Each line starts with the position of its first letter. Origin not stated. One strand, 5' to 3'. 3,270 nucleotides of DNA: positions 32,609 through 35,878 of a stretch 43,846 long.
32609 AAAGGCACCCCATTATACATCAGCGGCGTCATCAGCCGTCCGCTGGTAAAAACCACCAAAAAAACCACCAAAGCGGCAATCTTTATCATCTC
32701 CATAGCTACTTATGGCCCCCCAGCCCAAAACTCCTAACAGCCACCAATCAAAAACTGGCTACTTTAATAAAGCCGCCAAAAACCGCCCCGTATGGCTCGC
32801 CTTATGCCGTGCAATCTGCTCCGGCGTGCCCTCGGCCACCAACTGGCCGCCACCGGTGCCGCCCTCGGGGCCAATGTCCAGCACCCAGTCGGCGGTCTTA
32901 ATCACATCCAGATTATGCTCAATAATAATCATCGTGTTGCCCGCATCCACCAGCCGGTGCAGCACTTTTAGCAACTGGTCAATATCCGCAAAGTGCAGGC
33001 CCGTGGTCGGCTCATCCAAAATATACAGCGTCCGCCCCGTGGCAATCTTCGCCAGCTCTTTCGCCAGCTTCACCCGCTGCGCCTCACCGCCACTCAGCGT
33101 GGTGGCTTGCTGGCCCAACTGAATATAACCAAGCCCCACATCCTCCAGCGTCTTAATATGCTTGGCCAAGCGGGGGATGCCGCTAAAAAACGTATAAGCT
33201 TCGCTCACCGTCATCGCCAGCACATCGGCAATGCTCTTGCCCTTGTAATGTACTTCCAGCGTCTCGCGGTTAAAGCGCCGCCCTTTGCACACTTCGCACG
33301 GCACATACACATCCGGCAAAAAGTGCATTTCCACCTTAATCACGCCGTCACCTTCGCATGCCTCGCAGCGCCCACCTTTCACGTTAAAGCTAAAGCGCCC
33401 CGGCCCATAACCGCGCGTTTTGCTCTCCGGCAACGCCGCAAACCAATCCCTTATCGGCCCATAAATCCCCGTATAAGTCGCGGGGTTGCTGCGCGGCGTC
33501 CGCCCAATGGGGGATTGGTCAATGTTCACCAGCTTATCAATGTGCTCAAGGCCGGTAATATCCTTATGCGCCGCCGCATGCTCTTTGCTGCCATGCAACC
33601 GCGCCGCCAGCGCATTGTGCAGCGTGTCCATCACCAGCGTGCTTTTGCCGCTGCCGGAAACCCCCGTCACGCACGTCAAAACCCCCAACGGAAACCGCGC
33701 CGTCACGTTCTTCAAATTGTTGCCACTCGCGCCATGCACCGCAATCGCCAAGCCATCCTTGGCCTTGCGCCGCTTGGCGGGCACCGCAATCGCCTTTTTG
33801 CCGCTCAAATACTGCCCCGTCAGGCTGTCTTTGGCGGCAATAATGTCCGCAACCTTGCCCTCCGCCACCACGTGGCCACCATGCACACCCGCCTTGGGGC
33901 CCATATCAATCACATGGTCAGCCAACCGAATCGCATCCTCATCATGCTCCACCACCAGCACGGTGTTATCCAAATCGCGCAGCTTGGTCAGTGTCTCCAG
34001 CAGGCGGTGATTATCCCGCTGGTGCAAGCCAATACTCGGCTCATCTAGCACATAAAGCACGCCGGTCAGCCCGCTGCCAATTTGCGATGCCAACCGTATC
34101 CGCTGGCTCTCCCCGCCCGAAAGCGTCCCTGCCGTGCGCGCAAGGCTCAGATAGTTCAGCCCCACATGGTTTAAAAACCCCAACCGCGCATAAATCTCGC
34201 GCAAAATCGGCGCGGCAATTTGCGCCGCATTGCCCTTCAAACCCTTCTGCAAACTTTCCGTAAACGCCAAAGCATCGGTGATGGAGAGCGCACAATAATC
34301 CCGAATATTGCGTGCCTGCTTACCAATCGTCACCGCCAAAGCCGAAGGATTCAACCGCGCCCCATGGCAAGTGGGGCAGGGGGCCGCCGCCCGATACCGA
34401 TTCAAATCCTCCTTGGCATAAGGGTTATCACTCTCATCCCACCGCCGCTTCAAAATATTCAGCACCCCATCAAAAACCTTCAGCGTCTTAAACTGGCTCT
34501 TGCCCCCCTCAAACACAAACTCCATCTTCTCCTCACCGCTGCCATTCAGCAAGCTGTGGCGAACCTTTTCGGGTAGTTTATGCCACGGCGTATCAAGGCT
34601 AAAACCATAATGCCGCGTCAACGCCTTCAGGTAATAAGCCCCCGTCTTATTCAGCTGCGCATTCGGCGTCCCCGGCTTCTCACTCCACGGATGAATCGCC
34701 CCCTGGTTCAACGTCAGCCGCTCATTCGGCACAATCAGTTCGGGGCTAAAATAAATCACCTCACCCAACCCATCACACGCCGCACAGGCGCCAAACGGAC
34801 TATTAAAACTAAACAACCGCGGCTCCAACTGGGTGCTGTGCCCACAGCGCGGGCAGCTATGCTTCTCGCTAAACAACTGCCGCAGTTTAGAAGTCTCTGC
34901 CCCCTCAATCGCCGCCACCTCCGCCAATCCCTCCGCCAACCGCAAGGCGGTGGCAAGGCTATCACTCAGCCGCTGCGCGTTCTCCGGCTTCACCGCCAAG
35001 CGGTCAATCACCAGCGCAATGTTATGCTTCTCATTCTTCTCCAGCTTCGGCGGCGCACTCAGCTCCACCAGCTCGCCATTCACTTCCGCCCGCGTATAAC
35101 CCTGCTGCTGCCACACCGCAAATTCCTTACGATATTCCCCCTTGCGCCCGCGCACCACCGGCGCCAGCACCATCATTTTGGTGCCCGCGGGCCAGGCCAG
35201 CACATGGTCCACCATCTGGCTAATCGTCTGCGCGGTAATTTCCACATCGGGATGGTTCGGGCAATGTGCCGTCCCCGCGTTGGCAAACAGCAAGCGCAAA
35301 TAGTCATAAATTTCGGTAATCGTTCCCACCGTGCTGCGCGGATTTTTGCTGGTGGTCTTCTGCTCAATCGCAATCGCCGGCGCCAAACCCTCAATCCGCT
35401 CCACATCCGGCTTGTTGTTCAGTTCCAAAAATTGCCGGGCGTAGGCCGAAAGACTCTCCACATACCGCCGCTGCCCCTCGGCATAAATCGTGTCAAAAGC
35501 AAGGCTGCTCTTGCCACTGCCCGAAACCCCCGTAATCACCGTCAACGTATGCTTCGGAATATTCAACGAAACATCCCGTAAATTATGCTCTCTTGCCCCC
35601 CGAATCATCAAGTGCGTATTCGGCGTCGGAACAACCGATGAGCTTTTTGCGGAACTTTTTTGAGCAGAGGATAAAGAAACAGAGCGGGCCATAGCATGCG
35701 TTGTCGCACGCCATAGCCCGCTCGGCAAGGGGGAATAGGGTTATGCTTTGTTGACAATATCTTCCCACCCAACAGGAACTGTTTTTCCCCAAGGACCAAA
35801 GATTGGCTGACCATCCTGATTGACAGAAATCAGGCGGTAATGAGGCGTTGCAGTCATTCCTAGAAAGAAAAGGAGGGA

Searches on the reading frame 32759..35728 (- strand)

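Call 56: search_protein_families(library=pfam, proteins=[window:32759-35728:-], max_evalue=0.01)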
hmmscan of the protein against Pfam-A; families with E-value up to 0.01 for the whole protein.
window:32759-35728:- (989 aa): 21 families
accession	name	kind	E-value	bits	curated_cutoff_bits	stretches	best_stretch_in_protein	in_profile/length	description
PF17760.6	UvrA_inter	-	2.1e-38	131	23.3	1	167-273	1-107/109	UvrA interaction domain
PF17755.6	UvrA_DNA-bind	-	3.4e-29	101.8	23.2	1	329-443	2-109/110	UvrA DNA-binding domain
PF00005.33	ABC_tran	-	2.5e-19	70.7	25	2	855-909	86-137/137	ABC transporter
PF02463.25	SMC_N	-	1.3e-09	38.2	40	0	40-609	5-211/220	RecF/RecN/SMC N terminal domain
PF13555.12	AAA_29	-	3e-08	33.7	27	1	679-708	19-47/61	P-loop containing region of AAA domain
PF20703.3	nSTAND1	-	3.2e-07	30.8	27.1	1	46-86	19-59/379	Novel STAND NTPase 1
PF13191.12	AAA_16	-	9.6e-06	26.6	32.6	0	684-710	26-51/167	AAA ATPase domain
PF00684.25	DnaJ_CXXCXGXG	-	1.2e-05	25.9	32.7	0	786-817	16-50/65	DnaJ central domain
PF13476.12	AAA_23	-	5.4e-05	24.4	27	0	40-76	2-35/201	AAA domain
PF13304.12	AAA_21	-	6.7e-05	23.5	27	0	897-923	257-283/304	AAA domain, putative AbiEii toxin, Type IV TA system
PF13481.12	AAA_25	-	0.00014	21.9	27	0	679-704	30-55/195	AAA domain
PF03193.22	RsgA_GTPase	-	0.00015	22.1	30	0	664-706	89-129/174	RsgA GTPase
PF13671.12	AAA_33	-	0.00016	22.4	27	0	685-721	2-38/143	AAA domain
PF01443.25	Viral_helicase1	-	0.00079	19.7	21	0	686-713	2-35/228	Viral superfamily 1 RNA helicase core domain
PF25199.1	nSTAND_NTPase5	-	0.0028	17.9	34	0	684-707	43-66/145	Novel STAND NTPase 5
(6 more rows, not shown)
